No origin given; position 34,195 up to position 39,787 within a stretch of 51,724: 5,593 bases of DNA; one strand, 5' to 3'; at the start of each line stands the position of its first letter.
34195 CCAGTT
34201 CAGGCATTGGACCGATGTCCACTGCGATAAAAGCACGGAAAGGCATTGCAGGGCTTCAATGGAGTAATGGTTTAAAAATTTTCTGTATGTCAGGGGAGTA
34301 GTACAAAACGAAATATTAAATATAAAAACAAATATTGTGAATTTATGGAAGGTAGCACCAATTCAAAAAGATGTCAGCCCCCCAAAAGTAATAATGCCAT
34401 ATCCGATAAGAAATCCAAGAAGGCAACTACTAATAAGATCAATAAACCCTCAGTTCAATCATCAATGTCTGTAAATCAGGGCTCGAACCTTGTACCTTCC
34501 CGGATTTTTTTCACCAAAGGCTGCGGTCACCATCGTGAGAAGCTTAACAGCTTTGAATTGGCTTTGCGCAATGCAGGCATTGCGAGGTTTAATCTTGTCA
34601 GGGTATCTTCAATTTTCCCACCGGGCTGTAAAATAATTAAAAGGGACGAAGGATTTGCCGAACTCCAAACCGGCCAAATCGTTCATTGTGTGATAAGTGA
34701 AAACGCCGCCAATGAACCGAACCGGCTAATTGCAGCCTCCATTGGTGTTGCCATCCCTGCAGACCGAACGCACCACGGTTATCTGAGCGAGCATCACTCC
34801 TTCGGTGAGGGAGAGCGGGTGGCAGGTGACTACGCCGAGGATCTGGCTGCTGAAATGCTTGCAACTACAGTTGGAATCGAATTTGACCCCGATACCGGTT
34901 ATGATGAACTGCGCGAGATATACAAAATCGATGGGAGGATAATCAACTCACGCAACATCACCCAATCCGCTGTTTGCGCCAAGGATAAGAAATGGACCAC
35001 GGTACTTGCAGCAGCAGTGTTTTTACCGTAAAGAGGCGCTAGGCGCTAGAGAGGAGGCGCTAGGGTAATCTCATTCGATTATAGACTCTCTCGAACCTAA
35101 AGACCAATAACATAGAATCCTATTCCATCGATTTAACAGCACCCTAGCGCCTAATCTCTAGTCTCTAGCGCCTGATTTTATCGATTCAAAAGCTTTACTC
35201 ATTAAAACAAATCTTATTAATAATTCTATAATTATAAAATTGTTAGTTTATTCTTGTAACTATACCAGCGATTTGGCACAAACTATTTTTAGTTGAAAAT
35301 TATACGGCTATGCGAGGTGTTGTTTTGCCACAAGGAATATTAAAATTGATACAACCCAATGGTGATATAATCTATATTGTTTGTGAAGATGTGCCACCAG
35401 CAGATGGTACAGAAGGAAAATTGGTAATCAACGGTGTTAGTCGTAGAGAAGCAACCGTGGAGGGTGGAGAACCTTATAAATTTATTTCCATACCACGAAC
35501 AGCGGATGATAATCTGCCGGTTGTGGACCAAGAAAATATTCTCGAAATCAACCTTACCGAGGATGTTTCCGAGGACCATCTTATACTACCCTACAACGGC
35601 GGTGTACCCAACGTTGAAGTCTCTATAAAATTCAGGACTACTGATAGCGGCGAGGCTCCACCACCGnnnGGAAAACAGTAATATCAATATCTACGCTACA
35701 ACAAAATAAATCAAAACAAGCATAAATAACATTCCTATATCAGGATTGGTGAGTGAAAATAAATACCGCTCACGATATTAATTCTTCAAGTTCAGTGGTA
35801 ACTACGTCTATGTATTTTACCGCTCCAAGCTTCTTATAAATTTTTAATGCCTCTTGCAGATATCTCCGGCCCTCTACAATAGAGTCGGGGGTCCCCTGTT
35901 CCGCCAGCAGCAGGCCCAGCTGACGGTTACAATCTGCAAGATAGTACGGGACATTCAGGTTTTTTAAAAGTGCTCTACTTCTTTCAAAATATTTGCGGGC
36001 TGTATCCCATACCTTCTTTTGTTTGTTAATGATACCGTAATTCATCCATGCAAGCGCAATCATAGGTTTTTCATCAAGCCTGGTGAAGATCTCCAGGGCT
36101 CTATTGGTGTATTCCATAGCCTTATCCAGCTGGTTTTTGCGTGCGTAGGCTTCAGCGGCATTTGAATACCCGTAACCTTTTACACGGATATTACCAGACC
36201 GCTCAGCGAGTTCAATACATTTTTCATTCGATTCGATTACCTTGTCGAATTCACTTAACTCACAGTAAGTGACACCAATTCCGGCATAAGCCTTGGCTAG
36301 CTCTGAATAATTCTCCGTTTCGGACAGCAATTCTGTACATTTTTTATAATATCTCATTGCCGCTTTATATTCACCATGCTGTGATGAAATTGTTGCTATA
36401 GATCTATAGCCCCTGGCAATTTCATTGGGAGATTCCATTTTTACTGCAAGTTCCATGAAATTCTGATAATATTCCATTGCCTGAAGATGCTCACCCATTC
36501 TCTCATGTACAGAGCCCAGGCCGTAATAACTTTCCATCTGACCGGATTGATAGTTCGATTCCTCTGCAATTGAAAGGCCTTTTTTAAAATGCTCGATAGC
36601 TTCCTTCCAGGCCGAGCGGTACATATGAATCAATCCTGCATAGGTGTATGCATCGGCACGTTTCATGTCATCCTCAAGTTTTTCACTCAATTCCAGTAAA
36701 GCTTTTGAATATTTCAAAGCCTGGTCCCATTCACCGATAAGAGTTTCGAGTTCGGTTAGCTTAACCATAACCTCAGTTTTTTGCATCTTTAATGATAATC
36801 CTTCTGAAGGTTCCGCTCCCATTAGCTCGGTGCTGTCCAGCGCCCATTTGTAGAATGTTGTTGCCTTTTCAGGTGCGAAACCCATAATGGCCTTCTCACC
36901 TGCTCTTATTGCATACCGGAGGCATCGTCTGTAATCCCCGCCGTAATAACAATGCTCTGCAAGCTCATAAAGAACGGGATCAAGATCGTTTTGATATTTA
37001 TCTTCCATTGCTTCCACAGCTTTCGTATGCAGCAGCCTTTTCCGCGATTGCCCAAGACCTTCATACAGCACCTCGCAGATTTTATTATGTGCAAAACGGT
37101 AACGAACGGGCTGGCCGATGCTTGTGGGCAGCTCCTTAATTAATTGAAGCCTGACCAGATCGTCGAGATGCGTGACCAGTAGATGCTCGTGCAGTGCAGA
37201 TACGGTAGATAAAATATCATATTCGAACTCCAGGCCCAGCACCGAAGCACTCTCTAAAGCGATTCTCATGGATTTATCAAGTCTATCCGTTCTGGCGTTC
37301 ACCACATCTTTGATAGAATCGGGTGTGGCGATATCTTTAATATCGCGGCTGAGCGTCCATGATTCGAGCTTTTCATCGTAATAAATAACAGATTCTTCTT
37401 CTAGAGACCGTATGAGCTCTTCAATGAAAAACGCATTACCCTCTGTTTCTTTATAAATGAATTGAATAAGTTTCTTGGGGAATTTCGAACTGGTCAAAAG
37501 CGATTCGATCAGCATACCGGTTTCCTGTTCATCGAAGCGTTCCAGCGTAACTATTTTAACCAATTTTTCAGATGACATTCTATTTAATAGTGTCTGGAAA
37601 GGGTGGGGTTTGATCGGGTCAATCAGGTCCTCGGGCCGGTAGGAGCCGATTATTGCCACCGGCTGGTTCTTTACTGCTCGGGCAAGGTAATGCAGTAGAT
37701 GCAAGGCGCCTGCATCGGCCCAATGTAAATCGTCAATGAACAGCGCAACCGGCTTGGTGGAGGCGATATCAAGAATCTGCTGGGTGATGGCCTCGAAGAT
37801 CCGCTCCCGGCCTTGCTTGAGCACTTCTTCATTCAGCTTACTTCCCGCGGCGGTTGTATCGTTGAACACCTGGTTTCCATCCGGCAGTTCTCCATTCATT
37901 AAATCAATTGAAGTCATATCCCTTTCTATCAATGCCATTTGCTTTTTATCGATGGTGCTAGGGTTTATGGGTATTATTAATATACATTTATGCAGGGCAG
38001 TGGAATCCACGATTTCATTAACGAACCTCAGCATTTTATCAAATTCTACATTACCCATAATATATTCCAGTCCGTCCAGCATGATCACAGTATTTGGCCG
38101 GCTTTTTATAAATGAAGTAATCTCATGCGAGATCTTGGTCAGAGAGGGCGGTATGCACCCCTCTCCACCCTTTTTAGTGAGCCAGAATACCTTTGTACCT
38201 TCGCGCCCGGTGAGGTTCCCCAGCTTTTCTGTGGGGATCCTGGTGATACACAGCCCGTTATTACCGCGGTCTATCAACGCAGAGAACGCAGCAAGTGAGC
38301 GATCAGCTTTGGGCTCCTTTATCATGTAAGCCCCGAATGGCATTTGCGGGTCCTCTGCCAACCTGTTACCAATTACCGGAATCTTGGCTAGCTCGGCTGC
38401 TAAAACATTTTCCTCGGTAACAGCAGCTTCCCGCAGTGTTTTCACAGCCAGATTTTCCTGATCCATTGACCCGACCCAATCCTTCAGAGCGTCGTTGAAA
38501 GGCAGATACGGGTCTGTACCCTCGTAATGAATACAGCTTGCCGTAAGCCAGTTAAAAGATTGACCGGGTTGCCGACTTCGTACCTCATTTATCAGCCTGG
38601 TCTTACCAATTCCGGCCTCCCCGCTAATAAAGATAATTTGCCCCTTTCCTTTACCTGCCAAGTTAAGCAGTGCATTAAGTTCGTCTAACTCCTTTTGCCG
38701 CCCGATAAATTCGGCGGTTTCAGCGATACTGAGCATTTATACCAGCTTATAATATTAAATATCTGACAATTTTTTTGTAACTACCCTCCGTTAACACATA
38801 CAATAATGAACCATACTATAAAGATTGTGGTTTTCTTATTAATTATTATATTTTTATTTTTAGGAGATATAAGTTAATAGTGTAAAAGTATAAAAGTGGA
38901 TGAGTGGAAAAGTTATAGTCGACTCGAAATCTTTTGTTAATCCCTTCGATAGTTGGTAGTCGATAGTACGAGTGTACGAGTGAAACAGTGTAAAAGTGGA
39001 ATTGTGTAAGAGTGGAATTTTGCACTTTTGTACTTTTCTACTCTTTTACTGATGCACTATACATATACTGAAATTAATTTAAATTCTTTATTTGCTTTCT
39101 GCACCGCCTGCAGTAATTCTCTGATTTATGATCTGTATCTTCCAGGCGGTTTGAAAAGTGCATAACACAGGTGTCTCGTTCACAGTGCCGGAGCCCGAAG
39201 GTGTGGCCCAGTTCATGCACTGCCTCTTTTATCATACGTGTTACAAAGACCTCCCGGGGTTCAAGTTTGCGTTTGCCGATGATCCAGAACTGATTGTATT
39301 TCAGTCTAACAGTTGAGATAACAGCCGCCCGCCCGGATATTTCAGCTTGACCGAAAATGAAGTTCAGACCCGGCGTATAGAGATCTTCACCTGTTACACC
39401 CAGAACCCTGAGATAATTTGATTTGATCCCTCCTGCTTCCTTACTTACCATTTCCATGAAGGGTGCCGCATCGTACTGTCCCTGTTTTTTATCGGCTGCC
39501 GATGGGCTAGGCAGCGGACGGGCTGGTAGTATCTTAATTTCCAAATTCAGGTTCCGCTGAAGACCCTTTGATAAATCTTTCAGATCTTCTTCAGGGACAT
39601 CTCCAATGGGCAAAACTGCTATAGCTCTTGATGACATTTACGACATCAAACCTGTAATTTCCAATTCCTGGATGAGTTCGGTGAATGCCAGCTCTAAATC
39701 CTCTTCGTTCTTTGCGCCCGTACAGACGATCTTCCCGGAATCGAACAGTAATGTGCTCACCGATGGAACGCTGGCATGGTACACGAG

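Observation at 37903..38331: DUF835-like module inserted between Walker A and Walker B of a STAND/AAA_16-TPR ATPase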

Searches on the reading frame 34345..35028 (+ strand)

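Call 18: search_protein_families(library=pfam, proteins=[window:34345-35028:+], max_evalue=0.001)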
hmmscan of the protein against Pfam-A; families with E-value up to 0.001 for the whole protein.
window:34345-35028:+ (228 aa): 1 family
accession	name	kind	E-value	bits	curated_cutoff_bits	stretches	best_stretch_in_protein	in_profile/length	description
PF01862.21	PvlArgDC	-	1.4e-61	207.6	22.7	1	50-226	1-160/161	Pyruvoyl-dependent arginine decarboxylase (PvlArgDC)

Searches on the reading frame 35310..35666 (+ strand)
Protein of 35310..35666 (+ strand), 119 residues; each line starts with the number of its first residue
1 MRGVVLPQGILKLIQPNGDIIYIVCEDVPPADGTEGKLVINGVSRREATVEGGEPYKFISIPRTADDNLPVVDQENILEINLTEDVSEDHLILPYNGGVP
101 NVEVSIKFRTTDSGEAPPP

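Call 18: search_protein_families(library=pfam, proteins=[window:35310-35666:+], max_evalue=0.001)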
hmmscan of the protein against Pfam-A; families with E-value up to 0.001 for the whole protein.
window:35310-35666:+ (119 aa): 0 families

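Call 94: search_protein_families(library=padloc, proteins=[window:35310-35666:+], max_evalue=0.01)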
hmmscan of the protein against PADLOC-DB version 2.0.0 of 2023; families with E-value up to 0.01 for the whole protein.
window:35310-35666:+ (119 aa): 0 families

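Call 98: find_homologous_proteins(query=window:35310-35666:+, max_evalue=0.001)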
Query window:35310-35666:+ (119 aa): 1 proteins with E <= 0.001 among 4 candidates.
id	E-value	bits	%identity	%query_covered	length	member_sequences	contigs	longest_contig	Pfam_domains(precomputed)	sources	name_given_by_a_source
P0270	3.3e-68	246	99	96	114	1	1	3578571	-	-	-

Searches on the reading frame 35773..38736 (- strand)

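Call 4: search_protein_families(library=pfam, proteins=[window:35773-38736:-], max_evalue=1)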
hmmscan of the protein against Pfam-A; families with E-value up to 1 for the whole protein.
window:35773-38736:- (988 aa): 33 families (the best 25 are shown)
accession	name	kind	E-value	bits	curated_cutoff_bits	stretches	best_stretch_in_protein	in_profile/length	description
PF05763.18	DUF835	-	7.4e-31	107.2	33.1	1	144-274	5-136/136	Protein of unknown function (DUF835)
PF13424.12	TPR_12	-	2.5e-27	95.3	30.1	4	735-804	4-75/77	Tetratricopeptide repeat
PF13191.12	AAA_16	-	4.3e-24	86.3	32.6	2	9-124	1-104/167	AAA ATPase domain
PF00515.34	TPR_1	-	2.2e-15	56.2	27.8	5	814-845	1-32/34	Tetratricopeptide repeat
PF07719.23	TPR_2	-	6.8e-14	51.2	27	3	856-884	3-31/34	Tetratricopeptide repeat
PF10602.15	RPN7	-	1.5e-11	44.7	29.6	3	650-719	69-138/174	26S proteasome subunit RPN7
PF13401.12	AAA_22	-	2.6e-09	37.9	27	2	32-72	5-40/130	AAA domain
PF17874.7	TPR_MalT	-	1.4e-08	34.9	45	2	781-948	8-175/336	MalT-like TPR region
PF14938.12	SNAP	-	6.1e-08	32.9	25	2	684-842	25-183/282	Soluble NSF attachment protein, SNAP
PF13181.12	TPR_8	-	1.2e-07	31.8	25.7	3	735-763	2-30/34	Tetratricopeptide repeat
PF13176.12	TPR_7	-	2.7e-07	30.6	27.9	1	737-768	2-33/36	Tetratricopeptide repeat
PF01637.24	ATPase_2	-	7.8e-06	26.3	33.2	1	18-56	6-44/225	ATPase domain predominantly from Archaea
PF13428.12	TPR_14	-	0.00017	22.4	23.5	0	860-884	7-31/44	Tetratricopeptide repeat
PF13374.12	TPR_10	-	0.00061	20.2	27.5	0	694-726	2-34/42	Tetratricopeptide repeat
PF23914.1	TPR_CcmH_CycH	-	0.0007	19.9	42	1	683-807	39-154/158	Cytochrome c-type biogenesis protein H TPR domain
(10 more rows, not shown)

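Call 5: search_protein_families(library=ncbifam, proteins=[window:35773-38736:-], max_evalue=1)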
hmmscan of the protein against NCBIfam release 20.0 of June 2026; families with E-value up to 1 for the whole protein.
window:35773-38736:- (988 aa): 24 families
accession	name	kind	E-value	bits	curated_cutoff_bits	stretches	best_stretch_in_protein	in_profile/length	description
TIGR03903.1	TOMM_kin_cyc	equivalog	7.9e-43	146.5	705.75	2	309-974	615-1255/1267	TOMM system kinase/cyclase fusion protein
NF053520.1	HK_Porph_FimS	equivalog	1.9e-21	76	600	3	654-762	84-192/618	sensor histidine kinase FimS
NF053617.1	SARPRegAfsRStmc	equivalog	4.4e-15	54.7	1430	2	652-805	734-887/986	SARP-family global regulator AfsR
NF041717.1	HaaA_phane_TPR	equivalog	7.6e-15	54.1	1125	2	653-781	751-879/882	cyclophane-containing RiPP biosynthesis TPR protein HaaT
NF040959.1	MamA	equivalog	1.2e-11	44.5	200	3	680-803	91-202/204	magnetosome protein MamA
NF002725.1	PRK02603.1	equivalog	1.7e-06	28.2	143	2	689-801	30-140/173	photosystem I assembly protein Ycf3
NF040586.1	FxSxx_TPR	equivalog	1.7e-06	26.8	300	2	701-952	479-742/830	FxSxx-COOH system tetratricopeptide repeat protein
TIGR00540.1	TPR_hemY_coli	hypoth_equivalog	6.3e-05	21.9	142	1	677-758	309-383/385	heme biosynthesis-associated TPR protein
TIGR02917.1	PEP_TPR_lipo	equivalog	0.00018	19.5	312.2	2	647-729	83-160/899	XrtA/PEP-CTERM system TPR-repeat protein PrsT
NF053720.1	NsdA_fam_reg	subfamily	0.00036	20.2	75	1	784-891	211-318/432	NsdA family TPR-like regulatory protein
TIGR02521.1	type_IV_pilW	equivalog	0.00049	19.7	154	1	675-816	46-178/234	type IV pilus biogenesis/stability protein PilW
NF053779.1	BT3442_fam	equivalog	0.001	17.9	940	1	733-882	103-250/563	BT3442 family protein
NF047507.1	TPR_BatC_Lepto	exception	0.0033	16.9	175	1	709-767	73-129/214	TPR repeat-containing protein BatC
NF008391.2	PRK11189.1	equivalog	0.0065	16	250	1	683-731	88-136/297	lipoprotein NlpI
NF004041.0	PRK05541.1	subfamily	0.014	15.5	127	0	183-238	9-61/176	adenylyl-sulfate kinase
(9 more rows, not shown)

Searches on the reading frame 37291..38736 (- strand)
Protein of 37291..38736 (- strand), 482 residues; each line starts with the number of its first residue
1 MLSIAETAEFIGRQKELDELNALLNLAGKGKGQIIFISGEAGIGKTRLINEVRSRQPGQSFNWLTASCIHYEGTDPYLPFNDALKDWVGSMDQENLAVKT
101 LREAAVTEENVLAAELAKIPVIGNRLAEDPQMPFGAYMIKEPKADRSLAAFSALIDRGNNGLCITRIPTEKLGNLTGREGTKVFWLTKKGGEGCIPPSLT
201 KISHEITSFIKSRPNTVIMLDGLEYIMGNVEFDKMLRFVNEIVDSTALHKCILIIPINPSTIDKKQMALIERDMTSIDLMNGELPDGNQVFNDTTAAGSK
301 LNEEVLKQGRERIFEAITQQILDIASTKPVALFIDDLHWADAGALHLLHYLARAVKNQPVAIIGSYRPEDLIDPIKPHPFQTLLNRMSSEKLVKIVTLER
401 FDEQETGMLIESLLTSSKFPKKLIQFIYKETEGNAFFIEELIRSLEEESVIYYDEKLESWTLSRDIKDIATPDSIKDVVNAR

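Call 23: predict_structure(protein=window:37291-38736:-)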
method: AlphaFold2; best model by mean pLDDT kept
length: 482 residues; sequences in the alignment: 1
mean_pLDDT: 35.6   pTM: 0.26
mean pLDDT of the five models: 35.6, 33.3, 32.4, 32.3, 31.0
residues with pLDDT >= 90: 0; 70-90: 0; 50-70: 10; < 50: 472
segments of 3 or more residues with pLDDT < 50: 1-449, 453-457, 464-466, 468-470, 473-482
pLDDT, mean of each block of 10 residues (from residue 1): 26 39 39 33 36 41 32 33 37 30 30 29 27 30 30 32 33 29 27 27 29 29 26 31 28 29 27 26 32 34 40 45 45 42 45 48 44 40 42 43 38 38 41 39 44 50 49 44 30
secondary structure, 60 per line:
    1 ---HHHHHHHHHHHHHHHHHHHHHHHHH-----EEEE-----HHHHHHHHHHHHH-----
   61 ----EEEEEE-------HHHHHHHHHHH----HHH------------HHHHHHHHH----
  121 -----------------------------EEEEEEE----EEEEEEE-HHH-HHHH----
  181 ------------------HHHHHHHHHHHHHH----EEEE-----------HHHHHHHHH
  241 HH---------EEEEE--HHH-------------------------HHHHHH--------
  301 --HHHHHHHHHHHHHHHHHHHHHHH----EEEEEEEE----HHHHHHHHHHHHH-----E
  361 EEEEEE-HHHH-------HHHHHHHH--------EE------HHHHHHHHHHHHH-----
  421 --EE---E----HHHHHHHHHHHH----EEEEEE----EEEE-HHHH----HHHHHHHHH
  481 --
elements in order: H4-28 E34-37 H43-55 E65-70 H78-88 H108-116 E150-156 E161-167 H173-176 H199-212 E217-220 H232-242 E252-256 H287-292 H303-325 E330-337 H342-354 E360-366 H368-371 H379-386 H403-415 H433-444 E449-454 E459-462 H464-467 H472-480

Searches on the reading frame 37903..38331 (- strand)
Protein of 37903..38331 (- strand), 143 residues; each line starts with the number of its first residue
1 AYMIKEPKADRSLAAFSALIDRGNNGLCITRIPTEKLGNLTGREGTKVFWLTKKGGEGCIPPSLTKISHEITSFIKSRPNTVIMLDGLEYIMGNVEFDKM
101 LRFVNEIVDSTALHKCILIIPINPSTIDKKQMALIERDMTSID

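Call 4: search_protein_families(library=pfam, proteins=[window:37903-38331:-], max_evalue=1)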
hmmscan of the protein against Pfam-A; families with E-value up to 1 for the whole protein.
window:37903-38331:- (143 aa): 1 family
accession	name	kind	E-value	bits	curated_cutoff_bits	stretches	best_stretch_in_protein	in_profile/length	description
PF05763.18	DUF835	-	2.1e-32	112.2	33.1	1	9-139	5-136/136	Protein of unknown function (DUF835)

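Call 5: search_protein_families(library=ncbifam, proteins=[window:37903-38331:-], max_evalue=1)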
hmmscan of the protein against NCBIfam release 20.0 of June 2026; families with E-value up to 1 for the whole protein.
window:37903-38331:- (143 aa): 4 families
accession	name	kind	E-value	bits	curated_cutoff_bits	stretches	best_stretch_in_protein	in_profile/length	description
NF004723.0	PRK06067.1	subfamily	0.0072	15.8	194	1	65-119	115-169/243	flagellar accessory protein FlaH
NF004567.0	PRK05904.1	equivalog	0.025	13.8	355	1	63-137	41-111/353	coproporphyrinogen III oxidase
NF004041.0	PRK05541.1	subfamily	0.1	12.6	127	1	48-103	9-61/176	adenylyl-sulfate kinase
NF006320.0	PRK08533.1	equivalog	0.15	11.6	215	1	80-140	118-178/230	flagellar accessory protein FlaH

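Call 38: search_solved_structures(query=window:37903-38331:-, max_evalue=10, show_alignments=2)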
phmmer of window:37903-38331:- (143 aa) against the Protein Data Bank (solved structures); distinct sequences matched with E-value up to 10: 28.
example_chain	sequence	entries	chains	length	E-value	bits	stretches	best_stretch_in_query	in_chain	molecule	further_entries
4yds_A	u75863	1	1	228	1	12.5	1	66-133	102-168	Flagella-related protein H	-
3mkd_A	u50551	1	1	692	1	12.4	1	64-132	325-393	Myosin-2 heavy chain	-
2x9h_A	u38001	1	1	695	1.1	12.4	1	64-132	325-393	MYOSIN-2 HEAVY CHAIN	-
2y9e_X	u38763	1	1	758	1.2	12.3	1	64-132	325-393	MYOSIN-2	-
2y0r_X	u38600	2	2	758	1.2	12.3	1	64-132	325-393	MYOSIN-2 HEAVY CHAIN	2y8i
1fmv_A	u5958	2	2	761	1.2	12.3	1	64-132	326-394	MYOSIN II HEAVY CHAIN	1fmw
1d0x_A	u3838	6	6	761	1.2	12.3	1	64-132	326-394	MYOSIN S1DC MOTOR DOMAIN | MYOSIN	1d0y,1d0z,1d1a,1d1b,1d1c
1w9l_A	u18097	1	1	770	1.2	12.3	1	64-132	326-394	MYOSIN II HEAVY CHAIN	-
1mma_A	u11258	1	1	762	1.2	12.3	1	64-132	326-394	MYOSIN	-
1yv3_A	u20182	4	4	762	1.2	12.3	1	64-132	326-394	Myosin II heavy chain | Myosin-2 heavy chain, non muscle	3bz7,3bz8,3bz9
3myh_X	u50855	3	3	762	1.2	12.3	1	64-132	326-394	Myosin-2 heavy chain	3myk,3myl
1w9k_A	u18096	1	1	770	1.2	12.3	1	64-132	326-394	MYOSIN II HEAVY CHAIN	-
4pjk_A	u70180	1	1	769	1.2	12.2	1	64-132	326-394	Myosin-2 heavy chain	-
1w9j_A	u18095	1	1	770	1.2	12.2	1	64-132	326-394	MYOSIN II HEAVY CHAIN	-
1w9i_A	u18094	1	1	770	1.2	12.2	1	64-132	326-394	MYOSIN II HEAVY CHAIN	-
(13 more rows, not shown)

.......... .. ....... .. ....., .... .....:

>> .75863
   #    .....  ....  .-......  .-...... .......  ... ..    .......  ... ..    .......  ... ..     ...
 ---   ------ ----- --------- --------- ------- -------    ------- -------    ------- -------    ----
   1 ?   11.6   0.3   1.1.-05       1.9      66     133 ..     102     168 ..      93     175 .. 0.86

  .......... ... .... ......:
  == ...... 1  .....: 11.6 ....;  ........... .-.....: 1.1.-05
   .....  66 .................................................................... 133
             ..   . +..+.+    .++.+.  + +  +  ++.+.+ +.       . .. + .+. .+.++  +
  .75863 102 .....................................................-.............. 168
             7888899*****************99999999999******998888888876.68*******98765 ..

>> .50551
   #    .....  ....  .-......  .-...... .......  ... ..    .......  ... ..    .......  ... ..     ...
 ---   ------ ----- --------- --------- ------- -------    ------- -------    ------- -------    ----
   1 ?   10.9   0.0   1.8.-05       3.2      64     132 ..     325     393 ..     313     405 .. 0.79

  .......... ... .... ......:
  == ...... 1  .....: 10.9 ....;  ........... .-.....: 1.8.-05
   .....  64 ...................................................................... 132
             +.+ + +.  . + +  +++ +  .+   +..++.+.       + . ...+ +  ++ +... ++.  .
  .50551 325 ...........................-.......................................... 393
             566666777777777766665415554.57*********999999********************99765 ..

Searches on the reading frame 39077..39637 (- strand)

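Call 18: search_protein_families(library=pfam, proteins=[window:39077-39637:-], max_evalue=0.001)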
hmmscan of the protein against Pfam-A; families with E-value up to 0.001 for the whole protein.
window:39077-39637:- (187 aa): 2 families
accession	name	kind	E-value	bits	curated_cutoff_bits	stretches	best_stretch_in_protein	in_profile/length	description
PF07998.17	Peptidase_M54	-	7.5e-28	98.3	24.4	1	75-185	88-194/194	Peptidase family M54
PF00413.30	Peptidase_M10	-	5.7e-05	23.5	24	1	107-164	85-137/159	Matrixin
